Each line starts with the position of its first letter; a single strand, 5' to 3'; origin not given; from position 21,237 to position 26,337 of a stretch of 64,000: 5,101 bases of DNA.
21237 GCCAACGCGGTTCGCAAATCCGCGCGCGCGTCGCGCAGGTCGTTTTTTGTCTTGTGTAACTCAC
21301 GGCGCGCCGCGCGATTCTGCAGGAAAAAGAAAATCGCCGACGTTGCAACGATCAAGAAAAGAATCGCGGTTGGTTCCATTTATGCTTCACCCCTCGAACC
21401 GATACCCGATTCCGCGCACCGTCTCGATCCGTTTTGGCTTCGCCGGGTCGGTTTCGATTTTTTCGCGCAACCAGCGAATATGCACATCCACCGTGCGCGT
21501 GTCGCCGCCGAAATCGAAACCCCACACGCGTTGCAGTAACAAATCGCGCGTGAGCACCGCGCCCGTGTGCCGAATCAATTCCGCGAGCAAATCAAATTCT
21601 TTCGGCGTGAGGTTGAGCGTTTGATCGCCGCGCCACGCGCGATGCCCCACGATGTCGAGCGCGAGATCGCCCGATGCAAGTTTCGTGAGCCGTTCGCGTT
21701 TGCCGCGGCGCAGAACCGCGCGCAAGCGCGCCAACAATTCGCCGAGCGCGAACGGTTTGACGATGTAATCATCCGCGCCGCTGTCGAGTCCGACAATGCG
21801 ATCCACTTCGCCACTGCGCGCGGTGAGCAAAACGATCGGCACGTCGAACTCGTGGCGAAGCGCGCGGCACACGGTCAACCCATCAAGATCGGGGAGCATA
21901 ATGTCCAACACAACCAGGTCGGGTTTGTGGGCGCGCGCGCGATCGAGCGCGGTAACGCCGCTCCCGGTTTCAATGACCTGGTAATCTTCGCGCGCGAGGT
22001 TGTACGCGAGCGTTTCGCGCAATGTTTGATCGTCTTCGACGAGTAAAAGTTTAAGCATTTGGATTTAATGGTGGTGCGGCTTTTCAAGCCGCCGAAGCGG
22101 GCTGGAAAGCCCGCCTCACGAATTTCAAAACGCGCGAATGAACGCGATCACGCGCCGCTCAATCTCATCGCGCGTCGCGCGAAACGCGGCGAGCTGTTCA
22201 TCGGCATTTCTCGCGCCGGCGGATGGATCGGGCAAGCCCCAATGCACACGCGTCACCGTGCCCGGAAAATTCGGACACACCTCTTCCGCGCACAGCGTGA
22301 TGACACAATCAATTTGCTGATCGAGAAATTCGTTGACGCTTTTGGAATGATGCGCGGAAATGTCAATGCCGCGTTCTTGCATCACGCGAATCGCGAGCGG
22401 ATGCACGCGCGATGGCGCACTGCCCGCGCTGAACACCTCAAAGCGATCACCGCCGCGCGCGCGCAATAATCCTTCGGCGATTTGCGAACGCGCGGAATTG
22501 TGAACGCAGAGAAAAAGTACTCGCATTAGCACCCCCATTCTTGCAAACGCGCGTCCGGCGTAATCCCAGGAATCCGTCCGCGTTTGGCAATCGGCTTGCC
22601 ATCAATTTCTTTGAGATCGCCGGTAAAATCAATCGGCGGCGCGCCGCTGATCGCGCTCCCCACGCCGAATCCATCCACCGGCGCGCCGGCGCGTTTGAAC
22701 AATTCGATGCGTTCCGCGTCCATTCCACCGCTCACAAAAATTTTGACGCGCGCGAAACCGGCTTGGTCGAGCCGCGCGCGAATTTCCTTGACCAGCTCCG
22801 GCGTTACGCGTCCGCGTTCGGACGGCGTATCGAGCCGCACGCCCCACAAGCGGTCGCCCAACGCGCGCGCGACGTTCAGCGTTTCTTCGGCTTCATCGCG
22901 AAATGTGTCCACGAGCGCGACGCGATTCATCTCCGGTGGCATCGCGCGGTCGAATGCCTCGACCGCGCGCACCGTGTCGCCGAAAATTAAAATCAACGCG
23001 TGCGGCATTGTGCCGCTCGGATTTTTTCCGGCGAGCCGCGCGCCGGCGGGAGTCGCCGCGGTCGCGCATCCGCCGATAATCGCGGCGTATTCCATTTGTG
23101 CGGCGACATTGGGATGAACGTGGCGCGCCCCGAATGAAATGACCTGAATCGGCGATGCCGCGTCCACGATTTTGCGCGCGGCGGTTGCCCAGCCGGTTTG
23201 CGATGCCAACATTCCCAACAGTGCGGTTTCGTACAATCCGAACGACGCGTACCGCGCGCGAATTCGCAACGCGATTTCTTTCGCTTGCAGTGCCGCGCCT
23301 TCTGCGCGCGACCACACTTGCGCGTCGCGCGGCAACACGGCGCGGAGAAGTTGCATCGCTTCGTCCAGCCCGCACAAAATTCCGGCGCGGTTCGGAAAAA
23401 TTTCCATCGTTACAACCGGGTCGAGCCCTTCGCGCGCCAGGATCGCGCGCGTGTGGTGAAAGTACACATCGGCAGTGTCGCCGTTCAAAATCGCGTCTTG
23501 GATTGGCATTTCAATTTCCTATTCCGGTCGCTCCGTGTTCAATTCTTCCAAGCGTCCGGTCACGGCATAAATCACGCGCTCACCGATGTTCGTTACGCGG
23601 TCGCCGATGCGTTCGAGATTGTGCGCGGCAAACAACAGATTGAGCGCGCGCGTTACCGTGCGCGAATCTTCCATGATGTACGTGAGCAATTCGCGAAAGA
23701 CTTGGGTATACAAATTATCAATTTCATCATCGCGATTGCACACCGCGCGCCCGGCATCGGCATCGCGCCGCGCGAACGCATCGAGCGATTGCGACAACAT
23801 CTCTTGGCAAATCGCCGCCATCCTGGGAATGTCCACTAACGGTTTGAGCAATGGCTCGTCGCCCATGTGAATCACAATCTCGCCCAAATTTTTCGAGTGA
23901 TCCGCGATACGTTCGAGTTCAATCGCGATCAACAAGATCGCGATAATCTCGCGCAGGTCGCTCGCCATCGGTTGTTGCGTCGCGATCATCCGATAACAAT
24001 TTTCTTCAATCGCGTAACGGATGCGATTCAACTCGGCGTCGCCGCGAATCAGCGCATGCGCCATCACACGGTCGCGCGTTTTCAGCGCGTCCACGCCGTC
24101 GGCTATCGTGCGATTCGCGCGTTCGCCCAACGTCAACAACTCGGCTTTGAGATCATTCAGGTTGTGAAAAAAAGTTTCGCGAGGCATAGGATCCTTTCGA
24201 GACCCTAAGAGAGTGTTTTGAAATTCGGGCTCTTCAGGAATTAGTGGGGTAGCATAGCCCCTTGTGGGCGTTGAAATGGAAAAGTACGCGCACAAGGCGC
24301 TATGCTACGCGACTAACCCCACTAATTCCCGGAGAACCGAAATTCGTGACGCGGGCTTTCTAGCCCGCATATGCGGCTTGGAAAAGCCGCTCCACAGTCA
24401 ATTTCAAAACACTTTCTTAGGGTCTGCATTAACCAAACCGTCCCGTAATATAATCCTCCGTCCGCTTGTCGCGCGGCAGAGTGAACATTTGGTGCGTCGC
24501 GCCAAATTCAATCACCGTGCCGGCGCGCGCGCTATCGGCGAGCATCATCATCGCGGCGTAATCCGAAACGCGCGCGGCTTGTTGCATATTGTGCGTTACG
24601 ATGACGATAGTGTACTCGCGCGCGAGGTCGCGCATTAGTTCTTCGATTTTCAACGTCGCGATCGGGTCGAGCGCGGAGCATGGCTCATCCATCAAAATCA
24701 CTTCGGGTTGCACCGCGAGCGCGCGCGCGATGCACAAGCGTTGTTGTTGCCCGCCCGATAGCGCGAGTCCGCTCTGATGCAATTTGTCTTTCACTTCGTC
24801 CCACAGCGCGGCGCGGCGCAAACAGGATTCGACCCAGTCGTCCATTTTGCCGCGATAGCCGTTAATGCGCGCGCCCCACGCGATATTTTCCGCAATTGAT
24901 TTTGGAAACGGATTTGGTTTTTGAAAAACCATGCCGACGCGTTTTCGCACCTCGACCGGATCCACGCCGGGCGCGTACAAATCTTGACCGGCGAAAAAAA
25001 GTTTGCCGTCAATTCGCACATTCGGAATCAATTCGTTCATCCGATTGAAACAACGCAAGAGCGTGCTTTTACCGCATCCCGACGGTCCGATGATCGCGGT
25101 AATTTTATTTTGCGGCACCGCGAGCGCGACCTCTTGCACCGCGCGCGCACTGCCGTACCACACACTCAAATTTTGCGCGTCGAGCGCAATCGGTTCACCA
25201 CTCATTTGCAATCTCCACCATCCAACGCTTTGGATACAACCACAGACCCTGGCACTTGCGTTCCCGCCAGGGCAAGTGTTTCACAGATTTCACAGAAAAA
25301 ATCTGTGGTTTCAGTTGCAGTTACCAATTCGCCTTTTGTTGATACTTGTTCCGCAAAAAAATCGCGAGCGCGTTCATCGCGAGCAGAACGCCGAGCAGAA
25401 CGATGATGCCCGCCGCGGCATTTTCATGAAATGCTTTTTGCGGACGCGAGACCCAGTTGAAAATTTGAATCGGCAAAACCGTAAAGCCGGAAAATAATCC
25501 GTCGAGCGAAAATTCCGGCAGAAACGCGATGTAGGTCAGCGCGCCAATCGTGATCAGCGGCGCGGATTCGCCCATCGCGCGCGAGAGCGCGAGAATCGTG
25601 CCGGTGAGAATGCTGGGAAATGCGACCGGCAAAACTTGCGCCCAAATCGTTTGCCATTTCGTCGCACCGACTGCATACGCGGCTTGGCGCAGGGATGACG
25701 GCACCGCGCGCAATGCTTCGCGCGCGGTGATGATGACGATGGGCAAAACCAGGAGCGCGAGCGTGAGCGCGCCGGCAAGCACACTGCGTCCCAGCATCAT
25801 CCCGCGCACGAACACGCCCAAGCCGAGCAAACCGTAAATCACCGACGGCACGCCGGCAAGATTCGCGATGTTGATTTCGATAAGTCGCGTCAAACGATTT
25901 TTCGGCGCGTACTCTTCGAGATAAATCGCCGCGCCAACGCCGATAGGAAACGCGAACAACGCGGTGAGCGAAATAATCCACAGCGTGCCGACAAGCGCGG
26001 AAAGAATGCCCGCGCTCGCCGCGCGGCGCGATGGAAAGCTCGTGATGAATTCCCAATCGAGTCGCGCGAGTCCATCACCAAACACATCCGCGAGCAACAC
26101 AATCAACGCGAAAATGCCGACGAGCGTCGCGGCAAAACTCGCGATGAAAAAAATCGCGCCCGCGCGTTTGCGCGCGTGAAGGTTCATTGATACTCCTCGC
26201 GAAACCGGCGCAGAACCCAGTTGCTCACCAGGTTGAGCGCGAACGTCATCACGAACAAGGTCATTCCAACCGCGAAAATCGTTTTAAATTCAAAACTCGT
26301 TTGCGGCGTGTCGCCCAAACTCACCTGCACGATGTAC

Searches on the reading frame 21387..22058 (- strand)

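Call 60: search_protein_families(library=pfam, proteins=[window:21387-22058:-], max_evalue=0.001)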
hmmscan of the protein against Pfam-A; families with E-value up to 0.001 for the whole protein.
window:21387-22058:- (223 aa): 2 families
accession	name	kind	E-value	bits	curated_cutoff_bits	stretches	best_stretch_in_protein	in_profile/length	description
PF00486.34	Trans_reg_C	-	2.7e-30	104.7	26.2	1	146-221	2-77/77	Transcriptional regulatory protein, C terminal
PF00072.30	Response_reg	-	4.3e-28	98.1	30.2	1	5-112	2-110/111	Response regulator receiver domain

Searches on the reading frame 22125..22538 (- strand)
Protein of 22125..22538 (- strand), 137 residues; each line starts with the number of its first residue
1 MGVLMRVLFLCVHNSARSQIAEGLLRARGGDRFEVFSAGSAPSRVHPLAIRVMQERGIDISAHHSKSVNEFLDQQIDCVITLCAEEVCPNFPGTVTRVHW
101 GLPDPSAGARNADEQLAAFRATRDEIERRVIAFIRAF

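Call 60: search_protein_families(library=pfam, proteins=[window:22125-22538:-], max_evalue=0.001)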
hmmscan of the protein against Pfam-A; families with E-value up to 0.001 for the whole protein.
window:22125-22538:- (137 aa): 1 family
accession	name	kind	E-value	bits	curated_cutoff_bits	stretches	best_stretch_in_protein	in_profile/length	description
PF01451.26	LMWPc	-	2.5e-20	73.6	23.2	1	7-133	1-143/144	Low molecular weight phosphotyrosine protein phosphatase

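Call 61: search_protein_families(library=ncbifam, proteins=[window:22125-22538:-], max_evalue=1e-10)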
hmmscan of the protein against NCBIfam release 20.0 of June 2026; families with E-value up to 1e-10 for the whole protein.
window:22125-22538:- (137 aa): 3 families
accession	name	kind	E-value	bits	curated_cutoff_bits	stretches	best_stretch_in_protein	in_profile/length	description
TIGR02691.1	arsC_pI258_fam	equivalog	3.3e-34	117.9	174.3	1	7-132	1-128/129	arsenate reductase (thioredoxin)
NF010053.0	PRK13530.1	subfamily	8.2e-30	103.9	215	1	7-133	6-128/133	arsenate reductase (thioredoxin)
TIGR02689.1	ars_reduc_gluta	equivalog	4.9e-26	91.4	157.6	1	6-133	2-125/126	arsenate reductase, glutathione/glutaredoxin type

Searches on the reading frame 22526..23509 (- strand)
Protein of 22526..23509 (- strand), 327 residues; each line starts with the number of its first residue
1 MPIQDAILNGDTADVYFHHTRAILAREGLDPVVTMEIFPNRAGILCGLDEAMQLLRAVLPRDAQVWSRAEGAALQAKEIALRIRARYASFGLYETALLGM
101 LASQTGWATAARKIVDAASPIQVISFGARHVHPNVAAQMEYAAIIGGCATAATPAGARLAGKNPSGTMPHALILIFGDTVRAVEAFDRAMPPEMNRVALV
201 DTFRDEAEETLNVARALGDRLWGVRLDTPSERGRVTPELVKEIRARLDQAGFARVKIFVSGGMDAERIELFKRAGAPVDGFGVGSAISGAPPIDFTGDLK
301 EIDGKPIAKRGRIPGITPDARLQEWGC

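Call 60: search_protein_families(library=pfam, proteins=[window:22526-23509:-], max_evalue=0.001)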
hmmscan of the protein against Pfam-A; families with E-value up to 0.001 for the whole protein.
window:22526-23509:- (327 aa): 2 families
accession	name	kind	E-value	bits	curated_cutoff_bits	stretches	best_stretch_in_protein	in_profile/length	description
PF01729.25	QRPTase_C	-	1.7e-17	64.1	23.1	1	108-295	2-166/169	Quinolinate phosphoribosyl transferase, C-terminal domain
PF02749.22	QRPTase_N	-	6.6e-15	55.5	27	1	14-103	1-80/82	Quinolinate phosphoribosyl transferase, N-terminal domain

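Call 61: search_protein_families(library=ncbifam, proteins=[window:22526-23509:-], max_evalue=1e-10)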
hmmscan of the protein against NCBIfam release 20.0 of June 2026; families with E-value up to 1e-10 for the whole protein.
window:22526-23509:- (327 aa): 10 families
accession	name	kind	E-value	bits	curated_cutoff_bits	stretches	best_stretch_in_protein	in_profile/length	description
NF006415.0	PRK08662.1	equivalog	8.3e-128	426.4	243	1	4-321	9-325/381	nicotinate phosphoribosyltransferase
NF005529.0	PRK07188.1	equivalog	5.1e-64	216.5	378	1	7-313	19-344/358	nicotinate phosphoribosyltransferase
NF009131.0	PRK12484.1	equivalog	2.6e-40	138.5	330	1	62-309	91-339/455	nicotinate phosphoribosyltransferase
NF006696.0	PRK09243.1-3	equivalog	3.7e-40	138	503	1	63-311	98-346/451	nicotinate phosphoribosyltransferase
TIGR01513.1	NAPRTase_put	equivalog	6.6e-37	127.5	297.4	1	51-309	76-335/452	nicotinate phosphoribosyltransferase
NF006695.0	PRK09243.1-2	equivalog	6.8e-34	117.3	469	1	62-287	92-317/480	nicotinate phosphoribosyltransferase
NF006698.0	PRK09243.1-5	equivalog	2.1e-27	96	531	1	64-311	103-343/440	nicotinate phosphoribosyltransferase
NF006694.0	PRK09243.1-1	equivalog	8.8e-27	93.9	663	1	62-287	93-316/485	nicotinate phosphoribosyltransferase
NF006697.0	PRK09243.1-4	equivalog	1.8e-24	86.2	776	1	63-286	95-316/488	nicotinate phosphoribosyltransferase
TIGR00078.1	nadC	equivalog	1.3e-12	47.5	198.4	0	35-150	29-143/269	carboxylating nicotinate-nucleotide diphosphorylase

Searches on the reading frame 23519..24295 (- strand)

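Call 60: search_protein_families(library=pfam, proteins=[window:23519-24295:-], max_evalue=0.001)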
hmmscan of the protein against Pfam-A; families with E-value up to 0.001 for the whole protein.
window:23519-24295:- (258 aa): 1 family
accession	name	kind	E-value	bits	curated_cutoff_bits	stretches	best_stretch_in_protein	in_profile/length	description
PF01895.24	PhoU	-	1.7e-44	150.5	23.5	2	156-241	1-89/89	PhoU domain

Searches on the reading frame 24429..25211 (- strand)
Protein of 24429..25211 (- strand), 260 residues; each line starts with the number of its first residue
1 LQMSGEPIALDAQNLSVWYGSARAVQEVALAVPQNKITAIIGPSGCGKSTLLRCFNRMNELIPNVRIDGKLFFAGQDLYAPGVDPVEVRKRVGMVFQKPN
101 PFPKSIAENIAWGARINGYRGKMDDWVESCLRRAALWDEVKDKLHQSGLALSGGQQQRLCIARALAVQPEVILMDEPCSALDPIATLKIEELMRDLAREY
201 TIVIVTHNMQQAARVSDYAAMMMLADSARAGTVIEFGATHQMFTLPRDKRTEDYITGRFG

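Call 60: search_protein_families(library=pfam, proteins=[window:24429-25211:-], max_evalue=0.001)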
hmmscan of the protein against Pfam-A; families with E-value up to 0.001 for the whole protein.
window:24429-25211:- (260 aa): 8 families
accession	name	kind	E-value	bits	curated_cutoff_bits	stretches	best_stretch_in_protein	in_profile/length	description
PF00005.33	ABC_tran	-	1.8e-31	110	25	1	26-178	2-136/137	ABC transporter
PF13304.12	AAA_21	-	1.2e-10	42.4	27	1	37-61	1-25/304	AAA domain, putative AbiEii toxin, Type IV TA system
PF02463.25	SMC_N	-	9.8e-08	32.1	40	0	133-223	135-213/220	RecF/RecN/SMC N terminal domain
PF20703.3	nSTAND1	-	9.4e-06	25.9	27.1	1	12-66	10-59/379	Novel STAND NTPase 1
PF13476.12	AAA_23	-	0.00027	22.1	27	1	34-55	18-39/201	AAA domain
PF13401.12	AAA_22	-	0.00032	21.5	27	1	35-60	5-30/130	AAA domain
PF13555.12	AAA_29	-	0.0007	19.7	27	0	31-52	18-39/61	P-loop containing region of AAA domain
PF09818.15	ABC_ATPase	-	0.00098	18.7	23.2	0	30-56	75-100/283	P-loop domain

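Call 61: search_protein_families(library=ncbifam, proteins=[window:24429-25211:-], max_evalue=1e-10)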
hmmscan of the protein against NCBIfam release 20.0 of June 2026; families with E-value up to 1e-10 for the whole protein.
window:24429-25211:- (260 aa): 165 families (the best 25 are shown)
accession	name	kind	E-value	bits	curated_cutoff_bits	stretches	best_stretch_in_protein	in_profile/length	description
TIGR00972.1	3a0107s01c2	equivalog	1.4e-114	381.6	343.2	1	10-260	2-248/248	phosphate ABC transporter ATP-binding protein PstB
NF010851.0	PRK14258.1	subfamily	4.8e-91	304.8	425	1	9-259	7-260/261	phosphate ABC transporter ATP-binding protein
NF010860.0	PRK14267.1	equivalog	4.7e-89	298.4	412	1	9-260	4-253/253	phosphate ABC transporter ATP-binding protein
NF010840.0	PRK14246.1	equivalog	9.8e-66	222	425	1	23-259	24-256/257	phosphate ABC transporter ATP-binding protein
NF010864.0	PRK14271.1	equivalog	2.3e-65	220.4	561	1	9-258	21-265/276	phosphate ABC transporter ATP-binding protein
NF007027.0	PRK09493.1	equivalog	3.1e-44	151.1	379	1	12-255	4-236/240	glutamine ABC transporter ATP-binding protein GlnQ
TIGR01186.1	proV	subfamily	2.1e-40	139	326.6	1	20-256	4-231/363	betaine/proline/choline family ABC transporter ATP-binding protein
TIGR04521.1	ECF_ATPase_2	equivalog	2.8e-39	134.9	330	1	22-233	18-229/279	energy-coupling factor transporter ATPase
NF008428.0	PRK11264.1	equivalog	2.9e-39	134.8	406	1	12-255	6-244/250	L-cystine ABC transporter ATP-binding protein TcyN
TIGR02857.1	CydD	equivalog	1.9e-37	129.5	435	1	8-216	320-524/529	thiol reductant ABC exporter subunit CydD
TIGR02315.1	ABC_phnC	equivalog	1.1e-36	126.6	266.1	1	11-217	3-214/243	phosphonate ABC transporter ATP-binding protein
NF008338.0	PRK11124.1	equivalog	1.8e-36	125.8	369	1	10-255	3-240/242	arginine ABC transporter ATP-binding protein ArtP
TIGR03265.1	PhnT2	equivalog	4.9e-36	124.7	457.7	1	10-249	5-229/353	putative 2-aminoethylphosphonate ABC transporter ATP-binding protein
TIGR02314.1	ABC_MetN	equivalog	5.1e-36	124.4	499.7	1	23-256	19-242/343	methionine ABC transporter ATP-binding protein MetN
TIGR03005.1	ectoine_ehuA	equivalog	1.3e-35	122.9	345.4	1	14-255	5-247/252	ectoine/hydroxyectoine ABC transporter ATP-binding protein EhuA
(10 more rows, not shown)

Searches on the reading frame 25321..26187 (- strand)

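Call 60: search_protein_families(library=pfam, proteins=[window:25321-26187:-], max_evalue=0.001)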
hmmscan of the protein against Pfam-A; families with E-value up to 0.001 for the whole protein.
window:25321-26187:- (288 aa): 1 family
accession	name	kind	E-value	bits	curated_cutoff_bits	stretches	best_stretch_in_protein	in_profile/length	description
PF00528.27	BPD_transp_1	-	9.4e-16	58.5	26.4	1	81-255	3-155/184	Binding-protein-dependent transport system inner membrane component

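Call 61: search_protein_families(library=ncbifam, proteins=[window:25321-26187:-], max_evalue=1e-10)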
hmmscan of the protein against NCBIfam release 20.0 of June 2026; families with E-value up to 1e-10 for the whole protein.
window:25321-26187:- (288 aa): 8 families
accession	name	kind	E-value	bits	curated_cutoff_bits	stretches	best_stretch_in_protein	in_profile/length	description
TIGR00974.1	3a0107s02c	equivalog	1.2e-83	280.4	193.45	1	12-283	3-271/272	phosphate ABC transporter permease PstA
NF008430.0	PRK11268.1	equivalog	3e-40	138.1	439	1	5-281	22-292/295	phosphate ABC transporter permease PstA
TIGR02138.1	phosphate_pstC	equivalog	2.7e-39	134.9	196.45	1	39-282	30-295/296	phosphate ABC transporter permease subunit PstC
NF008435.0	PRK11275.1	equivalog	2.7e-19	69.4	502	1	124-219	158-253/319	phosphate ABC transporter permease PstC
TIGR01581.1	Mo_ABC_porter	hypoth_equivalog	8.5e-13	48.3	210.3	1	65-209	23-176/225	ABC transporter permease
TIGR02141.1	modB_ABC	equivalog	2.7e-11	43.5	182.6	0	73-273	8-204/208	molybdate ABC transporter permease subunit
TIGR02139.1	permease_CysT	equivalog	3e-11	43.4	246.1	1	141-215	137-211/265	sulfate ABC transporter permease subunit CysT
NF006939.0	PRK09421.1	equivalog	5.1e-11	42.4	262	0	135-276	92-216/230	molybdate ABC transporter permease subunit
